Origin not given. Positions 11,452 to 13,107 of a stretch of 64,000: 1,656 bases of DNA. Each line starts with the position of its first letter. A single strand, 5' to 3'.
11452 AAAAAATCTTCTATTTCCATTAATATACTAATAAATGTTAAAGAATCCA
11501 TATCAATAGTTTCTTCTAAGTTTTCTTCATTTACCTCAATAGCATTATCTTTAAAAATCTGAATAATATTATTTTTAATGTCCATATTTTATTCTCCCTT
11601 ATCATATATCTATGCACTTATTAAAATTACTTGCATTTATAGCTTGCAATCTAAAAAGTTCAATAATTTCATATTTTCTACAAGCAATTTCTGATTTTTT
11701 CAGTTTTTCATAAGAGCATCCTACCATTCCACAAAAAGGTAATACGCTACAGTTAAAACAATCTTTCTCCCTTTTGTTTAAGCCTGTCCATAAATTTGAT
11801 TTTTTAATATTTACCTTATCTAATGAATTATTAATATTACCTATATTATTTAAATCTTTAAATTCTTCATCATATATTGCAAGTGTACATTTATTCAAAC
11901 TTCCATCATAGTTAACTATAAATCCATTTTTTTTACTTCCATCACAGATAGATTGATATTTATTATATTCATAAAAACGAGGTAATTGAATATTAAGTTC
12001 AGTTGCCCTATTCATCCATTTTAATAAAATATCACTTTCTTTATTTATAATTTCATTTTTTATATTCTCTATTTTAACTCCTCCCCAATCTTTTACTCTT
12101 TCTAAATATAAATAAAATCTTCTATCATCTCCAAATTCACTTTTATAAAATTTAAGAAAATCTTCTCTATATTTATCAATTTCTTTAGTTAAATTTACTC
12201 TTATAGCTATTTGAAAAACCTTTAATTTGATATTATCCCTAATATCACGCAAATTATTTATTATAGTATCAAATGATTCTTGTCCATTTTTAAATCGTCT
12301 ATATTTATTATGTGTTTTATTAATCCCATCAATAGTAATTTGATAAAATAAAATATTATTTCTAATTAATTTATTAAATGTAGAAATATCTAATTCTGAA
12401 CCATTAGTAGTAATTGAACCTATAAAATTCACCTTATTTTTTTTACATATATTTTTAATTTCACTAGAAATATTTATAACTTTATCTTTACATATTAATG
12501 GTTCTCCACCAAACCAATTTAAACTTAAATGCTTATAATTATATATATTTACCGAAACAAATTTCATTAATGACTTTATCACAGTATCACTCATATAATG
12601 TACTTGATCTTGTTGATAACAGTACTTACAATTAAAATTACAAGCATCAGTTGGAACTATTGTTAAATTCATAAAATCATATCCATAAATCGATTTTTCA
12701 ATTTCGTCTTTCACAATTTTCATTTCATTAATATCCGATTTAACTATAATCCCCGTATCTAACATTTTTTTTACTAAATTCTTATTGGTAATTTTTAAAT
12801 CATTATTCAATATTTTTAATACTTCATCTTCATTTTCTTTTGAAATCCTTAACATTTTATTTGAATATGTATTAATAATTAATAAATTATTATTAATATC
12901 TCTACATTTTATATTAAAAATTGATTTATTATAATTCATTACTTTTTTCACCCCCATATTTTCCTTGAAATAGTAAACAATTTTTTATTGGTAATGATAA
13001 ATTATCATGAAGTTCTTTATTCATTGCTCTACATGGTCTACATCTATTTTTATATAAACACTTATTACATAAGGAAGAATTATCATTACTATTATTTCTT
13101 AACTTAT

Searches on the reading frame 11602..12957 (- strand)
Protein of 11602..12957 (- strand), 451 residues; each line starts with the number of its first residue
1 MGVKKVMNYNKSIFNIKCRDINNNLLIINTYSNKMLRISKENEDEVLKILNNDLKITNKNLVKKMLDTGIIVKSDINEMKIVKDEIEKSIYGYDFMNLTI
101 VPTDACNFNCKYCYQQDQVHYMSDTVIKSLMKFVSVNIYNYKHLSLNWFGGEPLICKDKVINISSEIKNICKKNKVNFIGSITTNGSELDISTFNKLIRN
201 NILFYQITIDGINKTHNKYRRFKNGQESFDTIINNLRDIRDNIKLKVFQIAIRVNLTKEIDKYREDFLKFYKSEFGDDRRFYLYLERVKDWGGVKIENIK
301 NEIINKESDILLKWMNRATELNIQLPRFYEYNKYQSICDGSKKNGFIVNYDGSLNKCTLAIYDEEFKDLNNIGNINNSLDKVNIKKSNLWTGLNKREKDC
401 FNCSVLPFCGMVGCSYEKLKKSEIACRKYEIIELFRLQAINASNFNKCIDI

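Call 5: search_protein_families(library=ncbifam, proteins=[window:11602-12957:-], max_evalue=0.01)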
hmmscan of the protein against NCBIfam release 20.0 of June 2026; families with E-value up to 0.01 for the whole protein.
window:11602-12957:- (451 aa): 49 families (the best 25 are shown)
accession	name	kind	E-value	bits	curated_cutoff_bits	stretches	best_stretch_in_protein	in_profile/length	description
TIGR04463.1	rSAM_vs_C_rich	equivalog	1.1e-54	185.9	525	1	14-425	1-405/438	TIGR04463 family radical SAM/SPASM RiPP maturase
TIGR04334.1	rSAM_Clo7bot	equivalog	1.3e-47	162.4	600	1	48-431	42-425/440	radical SAM/SPASM domain Clo7bot peptide maturase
NF052473.1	rSAM_FlmE_OhkG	exception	1.2e-36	126.5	500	2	22-269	15-274/481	FlmE/OhkG family radical SAM/SPASM peptide maturase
TIGR04280.1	geopep_mat_rSAM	hypoth_equivalog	4.3e-36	124.8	400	1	7-424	1-406/428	geopeptide radical SAM maturase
NF038107.1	rSAM_NF038107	equivalog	9.2e-36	123.5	600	1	12-417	4-406/444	Cys-every-fifth radical SAM/SPASM peptide maturase CefB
NF047865.1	rSAM_PapB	equivalog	2.2e-32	112.6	340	1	97-417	4-319/330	PapB family radical SAM/SPASM ranthipeptide maturase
TIGR04068.1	rSAM_ocin_clost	equivalog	2.2e-20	73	500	1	18-263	4-256/462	Cys-rich peptide radical SAM maturase CcpM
TIGR04064.1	rSAM_nif11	equivalog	1.3e-19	70.2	518.7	1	43-240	30-225/459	nif11-like peptide radical SAM maturase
NF041298.1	rSAM_mat_DynA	equivalog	5.6e-19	68.3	450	1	100-271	5-174/356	dynobactin maturation radical SAM/SPASM protein DynA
TIGR04261.1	rSAM_GlyRichRpt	subfamily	2.6e-17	62.9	310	1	100-274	1-176/363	cyclophane-forming radical SAM/SPASM peptide maturase GrrM/OscB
TIGR03974.1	rSAM_six_Cys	equivalog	3e-17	62.6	425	1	28-431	31-433/451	thioether cross-link-forming SCIFF peptide maturase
TIGR04115.1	rSAM_Cxxx_rpt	equivalog_domain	1.4e-16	60.9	350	1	98-239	4-155/359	radical SAM peptide maturase, CXXX-repeat target family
NF038283.1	viperin_w_prok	equivalog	2e-16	60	180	1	103-262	9-173/281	viperin family antiviral radical SAM protein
TIGR03942.1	sulfatase_rSAM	equivalog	1.7e-15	57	349.45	1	104-423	9-334/363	anaerobic sulfatase maturase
NF041707.1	rSAM_YhhB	equivalog_domain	1.8e-14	53.4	445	1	105-274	11-185/369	cyclophane-forming radical SAM/SPASM peptide maturase YhhB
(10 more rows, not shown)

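Call 6: search_protein_families(library=pfam, proteins=[window:11602-12957:-], max_evalue=0.01)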
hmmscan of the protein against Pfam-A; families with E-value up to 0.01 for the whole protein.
window:11602-12957:- (451 aa): 2 families
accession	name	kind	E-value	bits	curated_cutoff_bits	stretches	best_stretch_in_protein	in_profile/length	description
PF04055.27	Radical_SAM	-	2.6e-14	54.2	29.5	1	100-267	1-162/166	Radical SAM superfamily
PF13353.11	Fer4_12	-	2.8e-06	28.1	22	1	104-187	13-98/137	4Fe-4S single cluster domain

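Call 24: list_cluster_members(proteins=[window:11100-11180:-, P0001, window:11602-12957:-, window:11364-11585:-, window:5224-8334:-])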
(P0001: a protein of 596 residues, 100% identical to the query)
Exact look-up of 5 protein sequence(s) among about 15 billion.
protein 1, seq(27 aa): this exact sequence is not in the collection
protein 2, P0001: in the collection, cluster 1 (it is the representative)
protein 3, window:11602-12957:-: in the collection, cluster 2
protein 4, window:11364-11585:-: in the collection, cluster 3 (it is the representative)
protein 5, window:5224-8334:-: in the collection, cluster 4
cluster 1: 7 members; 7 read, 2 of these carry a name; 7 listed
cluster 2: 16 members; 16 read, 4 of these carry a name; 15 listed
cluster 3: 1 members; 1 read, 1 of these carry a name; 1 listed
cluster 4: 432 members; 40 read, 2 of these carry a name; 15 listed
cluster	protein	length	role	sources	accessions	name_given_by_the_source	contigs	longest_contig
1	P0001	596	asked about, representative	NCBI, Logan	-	-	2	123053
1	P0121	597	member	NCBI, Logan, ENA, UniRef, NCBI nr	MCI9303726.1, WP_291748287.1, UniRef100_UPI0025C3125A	S8 family serine peptidase [Clostridium sp.] | S8 family serine peptidase n=2 Tax=Clostridium TaxID=1485 RepID=UPI0025C3125A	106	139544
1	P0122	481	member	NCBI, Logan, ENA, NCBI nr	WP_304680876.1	S8 family serine peptidase [uncultured Clostridium sp.]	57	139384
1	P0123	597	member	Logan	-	-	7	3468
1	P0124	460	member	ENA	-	-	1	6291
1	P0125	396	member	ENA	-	-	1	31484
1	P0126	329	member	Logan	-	-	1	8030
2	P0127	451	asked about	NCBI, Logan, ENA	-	-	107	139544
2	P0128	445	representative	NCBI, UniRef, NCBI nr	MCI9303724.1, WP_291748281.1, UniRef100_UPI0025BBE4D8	radical SAM/SPASM domain-containing protein [Clostridium sp.] | radical SAM/SPASM domain-containing protein n=5 Tax=Clostridium TaxID=1485 ... | radical SAM protein [Clostridium sp.]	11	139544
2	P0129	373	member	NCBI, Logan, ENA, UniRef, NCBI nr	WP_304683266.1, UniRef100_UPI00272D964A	radical SAM/SPASM domain-containing protein [uncultured Clostridium sp.] | radical SAM/SPASM domain-containing protein n=1 Tax=uncultured Clostridium sp. ... | radical SAM protein [uncultured Clostridium sp.]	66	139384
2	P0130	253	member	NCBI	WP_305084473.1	radical SAM protein, partial [uncultured Clostridium sp.]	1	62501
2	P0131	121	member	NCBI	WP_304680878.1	radical SAM protein, partial [uncultured Clostridium sp.]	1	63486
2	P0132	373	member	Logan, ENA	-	-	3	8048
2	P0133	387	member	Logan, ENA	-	-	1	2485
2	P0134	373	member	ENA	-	-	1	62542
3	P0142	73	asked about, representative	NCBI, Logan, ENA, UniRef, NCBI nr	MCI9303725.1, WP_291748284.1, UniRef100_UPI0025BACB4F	phosphopantetheine-binding protein [Clostridium sp.] | phosphopantetheine-binding protein n=1 Tax=Clostridium sp. TaxID=1506 RepID=UPI0025BACB4F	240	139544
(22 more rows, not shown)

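Call 32: search_solved_structures(query=window:11602-12957:-, max_evalue=0.001)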
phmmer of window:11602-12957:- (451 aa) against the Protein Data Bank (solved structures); distinct sequences matched with E-value up to 0.001: 2.
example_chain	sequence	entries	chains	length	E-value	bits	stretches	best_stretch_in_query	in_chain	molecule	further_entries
5wgg_A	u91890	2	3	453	4.3e-07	32.6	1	104-409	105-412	Radical SAM domain protein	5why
9gm3_A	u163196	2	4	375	0.00012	24.6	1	104-245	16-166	ChlB radical SAM domain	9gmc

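Call 66: find_homologous_proteins(query=window:11602-12957:-, max_evalue=1e-10)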
Query window:11602-12957:- (451 aa): 269 proteins with E <= 1e-10 among 8000 candidates; the best 120 are listed.
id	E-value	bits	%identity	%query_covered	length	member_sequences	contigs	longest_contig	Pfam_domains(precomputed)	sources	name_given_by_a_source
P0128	8.6e-291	982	100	99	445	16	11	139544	PF04055.28,PF13353.12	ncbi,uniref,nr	ncbi:radical SAM/SPASM domain-containing protein [Clostridium sp.]|uniref:radical SAM/SPASM domain-c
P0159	8.2e-86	307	40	82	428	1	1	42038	PF04055.28,PF13353.12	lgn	-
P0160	4.8e-79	285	36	91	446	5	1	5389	PF04055.28,PF13353.12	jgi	-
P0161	1.3e-77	280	37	91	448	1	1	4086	PF04055.28,PF13353.12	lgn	-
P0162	2.6e-76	276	34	96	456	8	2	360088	PF04055.28,PF13353.12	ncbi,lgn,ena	-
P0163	5.7e-76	274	36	95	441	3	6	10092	PF04055.28,PF13353.12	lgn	-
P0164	1.7e-73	266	34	97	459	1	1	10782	PF04055.28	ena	-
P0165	2.0e-73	266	38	78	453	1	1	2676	PF04055.28,PF13353.12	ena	-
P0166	8.5e-72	261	35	92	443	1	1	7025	PF04055.28,PF13353.12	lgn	-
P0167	1.0e-71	261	34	90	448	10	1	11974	PF04055.28,PF13353.12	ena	-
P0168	1.7e-71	260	35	93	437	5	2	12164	PF04055.28,PF13353.12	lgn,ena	-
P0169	5.0e-71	258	36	93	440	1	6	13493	PF04055.28,PF13353.12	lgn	-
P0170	6.6e-71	258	37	89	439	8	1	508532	PF04055.28,PF13353.12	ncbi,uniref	ncbi:radical SAM protein [Paenibacillus sp. TSA_86.1]|uniref:radical SAM protein n=1 Tax=Paenibacill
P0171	8.7e-71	257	34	93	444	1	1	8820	PF04055.28,PF13353.12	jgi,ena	-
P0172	8.2e-68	248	36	94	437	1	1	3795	PF04055.28,PF13353.12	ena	-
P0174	4.3e-65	239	32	94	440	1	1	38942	PF04055.28,PF13353.12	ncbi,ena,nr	ncbi:MAG: radical SAM protein [Lachnospiraceae bacterium]|nr:radical SAM protein [Lachnospiraceae ba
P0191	2.0e-53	200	32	91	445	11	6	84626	PF04055.28,PF13353.12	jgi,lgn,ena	jgi:putative arylsulfatase regulator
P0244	1.3e-34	138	30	96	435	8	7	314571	PF04055.28,PF13353.12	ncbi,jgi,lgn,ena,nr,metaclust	ncbi:radical SAM/SPASM domain-containing protein [Geotoga petraea]|nr:radical SAM protein [Geotoga p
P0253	2.8e-32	131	30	89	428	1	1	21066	PF04055.28,PF13353.12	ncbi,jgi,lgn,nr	ncbi:MAG: radical SAM protein [Bacteroidales bacterium]|jgi:uncharacterized protein|nr:radical SAM p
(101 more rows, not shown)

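Call 74: predict_structure(alignment_id=A4)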
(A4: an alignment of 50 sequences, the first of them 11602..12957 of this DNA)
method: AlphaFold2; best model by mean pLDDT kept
length: 451 residues; sequences in the alignment: 50
mean_pLDDT: 89.9   pTM: 0.90
mean pLDDT of the five models: 89.9, 89.8, 88.8, 88.3, 87.3
residues with pLDDT >= 90: 312; 70-90: 105; 50-70: 33; < 50: 1
segments of 3 or more residues with pLDDT < 50: none
pLDDT, mean of each block of 10 residues (from residue 1): 69 92 88 90 91 77 92 94 91 94 95 86 97 95 97 97 99 98 98 98 98 97 97 98 95 96 98 96 92 89 82 88 79 75 96 96 94 86 92 77 87 87 77 72 64 82
secondary structure, 60 per line:
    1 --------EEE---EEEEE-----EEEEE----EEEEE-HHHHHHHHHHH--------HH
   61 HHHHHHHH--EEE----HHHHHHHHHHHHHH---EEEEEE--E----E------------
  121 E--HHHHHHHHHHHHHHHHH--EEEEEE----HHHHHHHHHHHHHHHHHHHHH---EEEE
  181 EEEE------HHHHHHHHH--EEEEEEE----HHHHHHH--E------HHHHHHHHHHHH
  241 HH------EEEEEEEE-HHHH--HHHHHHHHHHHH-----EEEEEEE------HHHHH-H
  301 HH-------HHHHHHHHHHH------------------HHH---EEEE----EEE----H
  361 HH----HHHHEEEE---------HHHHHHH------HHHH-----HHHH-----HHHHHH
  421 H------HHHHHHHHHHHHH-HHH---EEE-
elements in order: E9-11 E15-19 E25-29 E34-38 H40-50 H59-68 E71-73 H78-91 E95-100 H124-140 E143-148 H153-173 E177-184 H191-199 E202-208 H213-219 H229-242 E249-256 H258-261 H264-275 E281-287 H294-298 H310-320 E345-348 E353-355 H367-370 E371-374 H384-390 H397-400 H406-409 H415-421 H428-440 E448-450

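Call 76: fold_search(model_id=the predicted structure, library=pdb)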
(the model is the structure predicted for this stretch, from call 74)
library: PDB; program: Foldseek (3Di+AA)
matches with E <= 10: 1731; with E <= 0.001: 153
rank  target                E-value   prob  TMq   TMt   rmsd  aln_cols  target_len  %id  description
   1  5why_B                2.2e-17  1.00  0.64  0.68   8.8       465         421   19  Structural Insights into Thioether Bond Formation in the Biosynthesis of Sactipeptides (released 2017-07-26)
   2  5wgg_A                2.6e-17  1.00  0.65  0.67   6.2       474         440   17  Structural Insights into Thioether Bond Formation in the Biosynthesis of Sactipeptides (released 2017-07-26)
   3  5why_A                5.3e-17  1.00  0.64  0.68   8.6       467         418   18  Structural Insights into Thioether Bond Formation in the Biosynthesis of Sactipeptides (released 2017-07-26)
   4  4k39_A                3.0e-16  1.00  0.55  0.67   4.9       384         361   19  Native anSMEcpe with bound AdoMet and Cp18Cys peptide (released 2013-05-08)
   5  4k36_A                3.5e-16  1.00  0.58  0.68   4.5       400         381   20  His6 tagged anSMEcpe with bound AdoMet (released 2013-05-08)
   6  4k39_B                4.7e-16  1.00  0.56  0.68   5.3       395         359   19  Native anSMEcpe with bound AdoMet and Cp18Cys peptide (released 2013-05-08)
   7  4k37_A                5.3e-16  1.00  0.55  0.67   4.9       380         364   19  Native anSMEcpe with bound AdoMet (released 2013-05-08)
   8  4k36_B                6.0e-16  1.00  0.56  0.68   5.3       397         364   18  His6 tagged anSMEcpe with bound AdoMet (released 2013-05-08)
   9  4k38_B                8.0e-16  1.00  0.58  0.70   4.6       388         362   19  Native anSMEcpe with bound AdoMet and Kp18Cys peptide (released 2013-05-08)
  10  4k37_B                1.0e-15  1.00  0.56  0.67   4.9       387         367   19  Native anSMEcpe with bound AdoMet (released 2013-05-08)
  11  8vpo                  3.7e-15  1.00  0.66  0.66   6.1       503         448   17  X-Ray Crystal Structure of TigE from Paramaledivibacter caminithermalis (released 2024-02-07)
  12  4k38_A                5.0e-15  1.00  0.57  0.68   4.6       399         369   20  Native anSMEcpe with bound AdoMet and Kp18Cys peptide (released 2013-05-08)
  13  9gm3_A                8.0e-14  1.00  0.55  0.64   5.6       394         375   16  Crystal structure of the complex formed between the radical SAM protein ChlB and the leader region of its precursor su (released 2025-06-25)
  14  9gm3_C                1.4e-13  1.00  0.54  0.64   5.5       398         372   16  Crystal structure of the complex formed between the radical SAM protein ChlB and the leader region of its precursor su (released 2025-06-25)
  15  9gmc_A                1.4e-13  1.00  0.56  0.66   5.5       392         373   16  Crystal structure of the complex formed between the radical SAM protein ChlB and the R3A mutant of ChlA (released 2025-06-25)
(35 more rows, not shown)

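Call 82: search_protein_families(library=ncbifam, proteins=[P0159, P0160, P0162, P0164, P0170, P0174, P0191, P0244, P0253], max_evalue=1e-40)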
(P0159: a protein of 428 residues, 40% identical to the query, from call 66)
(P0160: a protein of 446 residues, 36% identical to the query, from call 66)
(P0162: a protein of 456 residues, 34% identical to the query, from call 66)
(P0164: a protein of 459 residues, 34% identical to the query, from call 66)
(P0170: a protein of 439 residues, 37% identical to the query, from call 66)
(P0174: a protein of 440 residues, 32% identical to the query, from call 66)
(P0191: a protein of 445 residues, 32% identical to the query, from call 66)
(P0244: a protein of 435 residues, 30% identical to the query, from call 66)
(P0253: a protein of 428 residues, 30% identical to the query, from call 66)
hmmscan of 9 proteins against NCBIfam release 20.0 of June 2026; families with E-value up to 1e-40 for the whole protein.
P0159 (428 aa): 3 families
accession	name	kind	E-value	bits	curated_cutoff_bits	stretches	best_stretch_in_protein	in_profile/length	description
TIGR04463.1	rSAM_vs_C_rich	equivalog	9e-54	182.9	525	1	37-414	30-400/438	TIGR04463 family radical SAM/SPASM RiPP maturase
TIGR04334.1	rSAM_Clo7bot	equivalog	1.5e-52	178.8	600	1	49-423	52-422/440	radical SAM/SPASM domain Clo7bot peptide maturase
NF038107.1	rSAM_NF038107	equivalog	2.4e-45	155.1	600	1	56-409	54-401/444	Cys-every-fifth radical SAM/SPASM peptide maturase CefB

P0160 (446 aa): 3 families
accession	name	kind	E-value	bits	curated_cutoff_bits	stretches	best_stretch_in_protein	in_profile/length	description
TIGR04463.1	rSAM_vs_C_rich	equivalog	1.6e-50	172.2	525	1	19-408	12-394/438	TIGR04463 family radical SAM/SPASM RiPP maturase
TIGR04334.1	rSAM_Clo7bot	equivalog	2.5e-50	171.4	600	1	14-418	11-416/440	radical SAM/SPASM domain Clo7bot peptide maturase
NF038107.1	rSAM_NF038107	equivalog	4.6e-48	164.1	600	1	4-405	2-398/444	Cys-every-fifth radical SAM/SPASM peptide maturase CefB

P0162 (456 aa): 4 families
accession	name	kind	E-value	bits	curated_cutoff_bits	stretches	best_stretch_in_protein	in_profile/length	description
TIGR04463.1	rSAM_vs_C_rich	equivalog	1.1e-52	179.3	525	1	10-413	1-397/438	TIGR04463 family radical SAM/SPASM RiPP maturase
TIGR04334.1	rSAM_Clo7bot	equivalog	2.5e-48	164.8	600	1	46-426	43-422/440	radical SAM/SPASM domain Clo7bot peptide maturase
NF038107.1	rSAM_NF038107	equivalog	6.3e-48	163.6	600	1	6-406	2-397/444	Cys-every-fifth radical SAM/SPASM peptide maturase CefB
NF052473.1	rSAM_FlmE_OhkG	exception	5.9e-43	147.3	500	0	6-311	2-321/481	FlmE/OhkG family radical SAM/SPASM peptide maturase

P0164 (459 aa): 1 family
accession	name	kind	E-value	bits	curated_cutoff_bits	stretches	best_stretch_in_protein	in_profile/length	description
TIGR04463.1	rSAM_vs_C_rich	equivalog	1.9e-45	155.4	525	1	9-420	1-396/438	TIGR04463 family radical SAM/SPASM RiPP maturase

P0170 (439 aa): 5 families
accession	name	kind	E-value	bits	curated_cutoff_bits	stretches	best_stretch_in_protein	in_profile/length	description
TIGR04463.1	rSAM_vs_C_rich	equivalog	4.9e-59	200.2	525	1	6-426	1-420/438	TIGR04463 family radical SAM/SPASM RiPP maturase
NF038107.1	rSAM_NF038107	equivalog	3.1e-54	184.4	600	1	1-402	1-402/444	Cys-every-fifth radical SAM/SPASM peptide maturase CefB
TIGR04334.1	rSAM_Clo7bot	equivalog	6.1e-49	166.8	600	1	2-427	1-426/440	radical SAM/SPASM domain Clo7bot peptide maturase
TIGR04280.1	geopep_mat_rSAM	hypoth_equivalog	4.3e-46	157.7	400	1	11-411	14-403/428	geopeptide radical SAM maturase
NF047865.1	rSAM_PapB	equivalog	4.1e-42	144.6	340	1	85-403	5-319/330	PapB family radical SAM/SPASM ranthipeptide maturase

P0174 (440 aa): 3 families
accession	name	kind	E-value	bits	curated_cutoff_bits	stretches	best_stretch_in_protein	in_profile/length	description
TIGR04463.1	rSAM_vs_C_rich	equivalog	1.5e-47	162.4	525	1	8-408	1-401/438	TIGR04463 family radical SAM/SPASM RiPP maturase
NF038107.1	rSAM_NF038107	equivalog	4.7e-43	147.6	600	1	6-397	4-397/444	Cys-every-fifth radical SAM/SPASM peptide maturase CefB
TIGR04334.1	rSAM_Clo7bot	equivalog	1.1e-42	146.2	600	1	61-423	65-428/440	radical SAM/SPASM domain Clo7bot peptide maturase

P0191 (445 aa): 4 families
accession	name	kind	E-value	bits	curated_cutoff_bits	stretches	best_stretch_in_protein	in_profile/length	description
TIGR04463.1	rSAM_vs_C_rich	equivalog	4.1e-64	216.9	525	1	15-412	8-403/438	TIGR04463 family radical SAM/SPASM RiPP maturase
TIGR04334.1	rSAM_Clo7bot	equivalog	6.9e-57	193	600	1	36-435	34-437/440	radical SAM/SPASM domain Clo7bot peptide maturase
NF038107.1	rSAM_NF038107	equivalog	2.7e-45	155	600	1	12-405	9-402/444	Cys-every-fifth radical SAM/SPASM peptide maturase CefB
TIGR04280.1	geopep_mat_rSAM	hypoth_equivalog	2.7e-44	151.8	400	1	39-404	34-393/428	geopeptide radical SAM maturase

P0244 (435 aa): 3 families
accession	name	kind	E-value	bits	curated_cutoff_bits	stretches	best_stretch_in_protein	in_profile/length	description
TIGR04334.1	rSAM_Clo7bot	equivalog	3.7e-54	184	600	1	8-430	1-439/440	radical SAM/SPASM domain Clo7bot peptide maturase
TIGR04463.1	rSAM_vs_C_rich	equivalog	1.7e-53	182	525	1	12-400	1-396/438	TIGR04463 family radical SAM/SPASM RiPP maturase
NF038107.1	rSAM_NF038107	equivalog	1.8e-51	175.3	600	1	8-427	2-434/444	Cys-every-fifth radical SAM/SPASM peptide maturase CefB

P0253 (428 aa): 3 families
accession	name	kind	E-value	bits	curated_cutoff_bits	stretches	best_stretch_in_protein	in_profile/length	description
NF038107.1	rSAM_NF038107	equivalog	1.1e-47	162.8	600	1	4-427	2-435/444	Cys-every-fifth radical SAM/SPASM peptide maturase CefB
TIGR04463.1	rSAM_vs_C_rich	equivalog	1.1e-44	153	525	1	11-400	5-405/438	TIGR04463 family radical SAM/SPASM RiPP maturase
TIGR04334.1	rSAM_Clo7bot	equivalog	1.3e-44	152.6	600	1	39-393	40-409/440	radical SAM/SPASM domain Clo7bot peptide maturase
